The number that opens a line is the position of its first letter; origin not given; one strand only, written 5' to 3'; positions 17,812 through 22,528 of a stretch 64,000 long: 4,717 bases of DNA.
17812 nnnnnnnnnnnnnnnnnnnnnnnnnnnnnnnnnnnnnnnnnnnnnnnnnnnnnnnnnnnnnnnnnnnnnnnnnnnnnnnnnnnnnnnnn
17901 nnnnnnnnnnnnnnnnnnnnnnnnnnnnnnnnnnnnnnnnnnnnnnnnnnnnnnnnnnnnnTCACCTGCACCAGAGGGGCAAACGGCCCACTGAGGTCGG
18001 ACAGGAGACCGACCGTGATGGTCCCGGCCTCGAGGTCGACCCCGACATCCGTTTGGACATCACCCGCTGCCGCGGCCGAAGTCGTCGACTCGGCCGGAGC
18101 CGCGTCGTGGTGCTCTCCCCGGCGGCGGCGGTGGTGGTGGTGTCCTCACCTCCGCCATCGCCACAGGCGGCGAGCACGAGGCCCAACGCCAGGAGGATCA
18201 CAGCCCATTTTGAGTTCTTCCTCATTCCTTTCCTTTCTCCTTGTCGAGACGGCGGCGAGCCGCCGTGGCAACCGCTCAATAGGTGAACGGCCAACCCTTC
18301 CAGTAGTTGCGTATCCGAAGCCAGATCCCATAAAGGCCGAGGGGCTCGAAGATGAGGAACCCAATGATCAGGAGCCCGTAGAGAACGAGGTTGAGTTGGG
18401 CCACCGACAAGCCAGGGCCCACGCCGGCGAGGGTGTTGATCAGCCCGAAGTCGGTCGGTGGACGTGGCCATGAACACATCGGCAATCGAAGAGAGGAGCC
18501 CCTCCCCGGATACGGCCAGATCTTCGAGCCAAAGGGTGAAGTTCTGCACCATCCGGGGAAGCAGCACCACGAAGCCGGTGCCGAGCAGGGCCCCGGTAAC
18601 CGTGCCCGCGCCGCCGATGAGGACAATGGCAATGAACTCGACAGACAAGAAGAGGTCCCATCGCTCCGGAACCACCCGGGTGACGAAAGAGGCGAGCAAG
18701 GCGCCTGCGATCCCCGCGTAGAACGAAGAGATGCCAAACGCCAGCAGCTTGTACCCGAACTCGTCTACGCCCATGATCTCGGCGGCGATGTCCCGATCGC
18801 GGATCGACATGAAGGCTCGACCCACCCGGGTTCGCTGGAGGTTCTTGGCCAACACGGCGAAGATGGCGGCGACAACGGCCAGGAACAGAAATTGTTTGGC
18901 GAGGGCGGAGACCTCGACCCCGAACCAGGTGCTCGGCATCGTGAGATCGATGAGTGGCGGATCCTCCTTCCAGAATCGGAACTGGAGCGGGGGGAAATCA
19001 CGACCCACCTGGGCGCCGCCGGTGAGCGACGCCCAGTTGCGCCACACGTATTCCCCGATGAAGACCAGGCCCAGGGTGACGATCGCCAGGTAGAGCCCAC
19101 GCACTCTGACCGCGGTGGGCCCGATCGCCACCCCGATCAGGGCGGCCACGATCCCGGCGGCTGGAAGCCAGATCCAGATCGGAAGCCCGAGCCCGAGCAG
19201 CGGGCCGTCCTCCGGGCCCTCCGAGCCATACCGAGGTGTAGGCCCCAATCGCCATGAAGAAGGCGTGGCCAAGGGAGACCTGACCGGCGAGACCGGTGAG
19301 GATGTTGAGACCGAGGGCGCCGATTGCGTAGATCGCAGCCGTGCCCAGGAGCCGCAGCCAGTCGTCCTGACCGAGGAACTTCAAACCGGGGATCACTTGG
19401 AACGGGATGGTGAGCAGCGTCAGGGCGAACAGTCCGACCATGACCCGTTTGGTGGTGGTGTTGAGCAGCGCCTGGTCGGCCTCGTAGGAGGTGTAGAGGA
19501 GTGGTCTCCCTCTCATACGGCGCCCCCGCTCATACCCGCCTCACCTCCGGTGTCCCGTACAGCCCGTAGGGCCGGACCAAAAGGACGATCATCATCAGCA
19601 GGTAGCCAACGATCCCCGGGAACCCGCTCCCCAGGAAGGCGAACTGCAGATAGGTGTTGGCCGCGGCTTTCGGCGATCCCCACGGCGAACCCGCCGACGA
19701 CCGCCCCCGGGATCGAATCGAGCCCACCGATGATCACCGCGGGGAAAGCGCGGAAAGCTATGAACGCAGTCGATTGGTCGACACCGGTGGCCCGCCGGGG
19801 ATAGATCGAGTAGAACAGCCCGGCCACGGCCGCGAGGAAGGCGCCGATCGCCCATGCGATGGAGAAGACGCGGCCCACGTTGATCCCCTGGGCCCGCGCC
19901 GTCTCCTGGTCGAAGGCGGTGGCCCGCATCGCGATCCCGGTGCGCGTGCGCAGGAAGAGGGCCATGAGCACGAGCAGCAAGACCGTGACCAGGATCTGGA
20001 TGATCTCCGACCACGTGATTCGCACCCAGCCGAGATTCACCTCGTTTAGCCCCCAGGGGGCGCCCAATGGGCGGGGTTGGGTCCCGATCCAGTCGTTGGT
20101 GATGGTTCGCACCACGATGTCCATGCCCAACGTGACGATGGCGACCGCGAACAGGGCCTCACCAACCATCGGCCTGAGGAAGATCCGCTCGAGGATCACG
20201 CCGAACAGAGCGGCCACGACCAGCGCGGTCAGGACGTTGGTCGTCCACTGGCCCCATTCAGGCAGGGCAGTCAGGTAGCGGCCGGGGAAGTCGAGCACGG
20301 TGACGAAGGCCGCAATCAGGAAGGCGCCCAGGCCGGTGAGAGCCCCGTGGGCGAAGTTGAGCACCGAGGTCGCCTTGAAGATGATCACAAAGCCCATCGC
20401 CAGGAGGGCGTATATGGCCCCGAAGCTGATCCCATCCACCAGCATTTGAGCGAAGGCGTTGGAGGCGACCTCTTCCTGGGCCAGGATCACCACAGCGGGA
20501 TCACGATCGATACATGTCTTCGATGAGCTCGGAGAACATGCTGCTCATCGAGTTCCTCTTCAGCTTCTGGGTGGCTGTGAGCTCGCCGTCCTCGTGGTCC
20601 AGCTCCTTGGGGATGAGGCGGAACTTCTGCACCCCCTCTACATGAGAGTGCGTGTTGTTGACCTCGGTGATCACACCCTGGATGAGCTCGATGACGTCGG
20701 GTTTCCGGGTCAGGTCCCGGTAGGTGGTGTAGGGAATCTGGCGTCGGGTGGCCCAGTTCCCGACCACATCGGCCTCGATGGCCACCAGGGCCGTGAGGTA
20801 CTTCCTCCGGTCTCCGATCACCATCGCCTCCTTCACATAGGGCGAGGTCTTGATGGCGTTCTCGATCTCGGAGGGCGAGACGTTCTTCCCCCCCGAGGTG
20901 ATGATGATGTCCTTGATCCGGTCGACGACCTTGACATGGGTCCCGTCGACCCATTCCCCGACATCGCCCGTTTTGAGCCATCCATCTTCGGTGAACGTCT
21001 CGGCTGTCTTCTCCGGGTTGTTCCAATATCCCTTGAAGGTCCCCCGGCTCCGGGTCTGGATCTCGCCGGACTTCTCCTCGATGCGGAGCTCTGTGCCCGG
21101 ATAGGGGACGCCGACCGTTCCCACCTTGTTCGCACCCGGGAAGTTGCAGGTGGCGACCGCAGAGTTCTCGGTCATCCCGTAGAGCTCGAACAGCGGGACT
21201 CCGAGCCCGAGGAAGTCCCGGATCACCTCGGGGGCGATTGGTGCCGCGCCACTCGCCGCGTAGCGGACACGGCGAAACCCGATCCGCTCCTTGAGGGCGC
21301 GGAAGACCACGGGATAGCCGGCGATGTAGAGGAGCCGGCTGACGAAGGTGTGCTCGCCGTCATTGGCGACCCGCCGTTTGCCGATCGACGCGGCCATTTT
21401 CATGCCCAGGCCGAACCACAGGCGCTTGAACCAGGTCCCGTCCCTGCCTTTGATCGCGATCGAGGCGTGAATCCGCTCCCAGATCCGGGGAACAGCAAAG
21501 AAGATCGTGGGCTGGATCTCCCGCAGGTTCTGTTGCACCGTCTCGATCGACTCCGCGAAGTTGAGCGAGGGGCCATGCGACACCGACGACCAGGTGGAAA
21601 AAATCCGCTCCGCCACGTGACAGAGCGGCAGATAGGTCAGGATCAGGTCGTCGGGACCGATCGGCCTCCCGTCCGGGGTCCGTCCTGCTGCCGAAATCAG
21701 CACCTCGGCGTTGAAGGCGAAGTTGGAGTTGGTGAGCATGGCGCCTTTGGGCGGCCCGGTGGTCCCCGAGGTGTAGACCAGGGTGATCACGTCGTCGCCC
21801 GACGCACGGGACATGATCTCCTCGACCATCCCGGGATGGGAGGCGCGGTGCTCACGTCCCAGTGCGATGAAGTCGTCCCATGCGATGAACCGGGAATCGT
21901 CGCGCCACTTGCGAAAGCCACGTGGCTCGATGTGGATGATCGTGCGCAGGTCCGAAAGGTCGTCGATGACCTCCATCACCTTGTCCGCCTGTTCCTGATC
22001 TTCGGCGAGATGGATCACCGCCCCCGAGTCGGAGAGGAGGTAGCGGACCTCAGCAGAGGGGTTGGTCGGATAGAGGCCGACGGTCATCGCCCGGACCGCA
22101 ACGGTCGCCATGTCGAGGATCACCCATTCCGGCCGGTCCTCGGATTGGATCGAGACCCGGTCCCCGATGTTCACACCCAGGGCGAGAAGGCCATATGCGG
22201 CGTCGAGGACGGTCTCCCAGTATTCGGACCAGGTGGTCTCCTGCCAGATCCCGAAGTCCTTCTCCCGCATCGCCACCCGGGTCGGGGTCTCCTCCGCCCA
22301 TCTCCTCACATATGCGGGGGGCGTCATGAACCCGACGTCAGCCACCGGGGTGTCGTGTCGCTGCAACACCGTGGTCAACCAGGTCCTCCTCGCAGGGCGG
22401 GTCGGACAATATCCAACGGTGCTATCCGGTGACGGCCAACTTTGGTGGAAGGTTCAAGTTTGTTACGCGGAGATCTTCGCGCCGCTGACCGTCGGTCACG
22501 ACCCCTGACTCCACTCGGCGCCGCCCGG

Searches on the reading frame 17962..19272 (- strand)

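Call 20: search_protein_families(library=pfam, proteins=[window:17962-19272:-], max_evalue=0.001)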
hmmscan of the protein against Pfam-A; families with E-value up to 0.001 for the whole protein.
window:17962-19272:- (436 aa): 1 family
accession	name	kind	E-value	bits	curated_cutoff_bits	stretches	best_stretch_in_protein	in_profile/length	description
PF02653.21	BPD_transp_2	-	8.9e-29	100.9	26.8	1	29-248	51-252/269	Branched-chain amino acid transport system / permease component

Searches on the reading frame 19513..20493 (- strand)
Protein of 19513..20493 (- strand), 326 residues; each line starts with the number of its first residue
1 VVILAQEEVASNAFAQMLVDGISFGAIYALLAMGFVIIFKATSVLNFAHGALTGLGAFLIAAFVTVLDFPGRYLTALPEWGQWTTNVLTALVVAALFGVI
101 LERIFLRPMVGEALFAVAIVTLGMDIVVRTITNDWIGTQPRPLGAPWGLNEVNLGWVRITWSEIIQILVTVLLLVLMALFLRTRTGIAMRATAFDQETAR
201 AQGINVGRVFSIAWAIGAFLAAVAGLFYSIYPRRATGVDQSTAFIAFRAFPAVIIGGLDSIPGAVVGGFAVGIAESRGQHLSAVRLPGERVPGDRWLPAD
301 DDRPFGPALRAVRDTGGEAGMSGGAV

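Call 20: search_protein_families(library=pfam, proteins=[window:19513-20493:-], max_evalue=0.001)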
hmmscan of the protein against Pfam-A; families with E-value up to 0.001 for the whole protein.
window:19513-20493:- (326 aa): 1 family
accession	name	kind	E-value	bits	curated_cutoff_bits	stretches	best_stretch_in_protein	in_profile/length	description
PF02653.21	BPD_transp_2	-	4.1e-35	121.6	26.8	1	18-279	2-247/269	Branched-chain amino acid transport system / permease component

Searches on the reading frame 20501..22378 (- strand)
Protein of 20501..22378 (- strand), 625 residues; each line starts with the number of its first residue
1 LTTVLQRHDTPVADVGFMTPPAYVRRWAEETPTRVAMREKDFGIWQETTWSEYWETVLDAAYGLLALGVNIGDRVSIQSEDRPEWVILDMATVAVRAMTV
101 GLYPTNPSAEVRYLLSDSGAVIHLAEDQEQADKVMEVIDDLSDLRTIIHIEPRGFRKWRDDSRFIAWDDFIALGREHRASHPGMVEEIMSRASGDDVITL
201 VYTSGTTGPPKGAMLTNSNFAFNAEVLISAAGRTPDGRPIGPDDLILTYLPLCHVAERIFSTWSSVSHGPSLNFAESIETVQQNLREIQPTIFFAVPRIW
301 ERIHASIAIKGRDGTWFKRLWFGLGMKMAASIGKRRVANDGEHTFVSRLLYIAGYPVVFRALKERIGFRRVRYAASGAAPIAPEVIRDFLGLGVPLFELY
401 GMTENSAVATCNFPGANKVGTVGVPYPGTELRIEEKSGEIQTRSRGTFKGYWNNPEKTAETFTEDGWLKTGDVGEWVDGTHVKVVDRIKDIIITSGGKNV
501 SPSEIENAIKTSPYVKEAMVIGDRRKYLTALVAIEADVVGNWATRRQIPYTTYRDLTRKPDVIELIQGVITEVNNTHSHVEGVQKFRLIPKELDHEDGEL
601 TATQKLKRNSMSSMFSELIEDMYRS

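Call 20: search_protein_families(library=pfam, proteins=[window:20501-22378:-], max_evalue=0.001)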
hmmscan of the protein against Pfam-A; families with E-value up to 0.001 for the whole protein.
window:20501-22378:- (625 aa): 2 families
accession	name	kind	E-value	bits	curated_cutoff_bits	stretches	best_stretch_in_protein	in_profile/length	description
PF00501.34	AMP-binding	-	2.9e-69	234.1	29.9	1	25-452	2-384/384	AMP-binding enzyme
PF23562.2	AMP-binding_C_3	-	9.2e-14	52.3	20.8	1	490-624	2-121/124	AMP-binding enzyme C-terminal domain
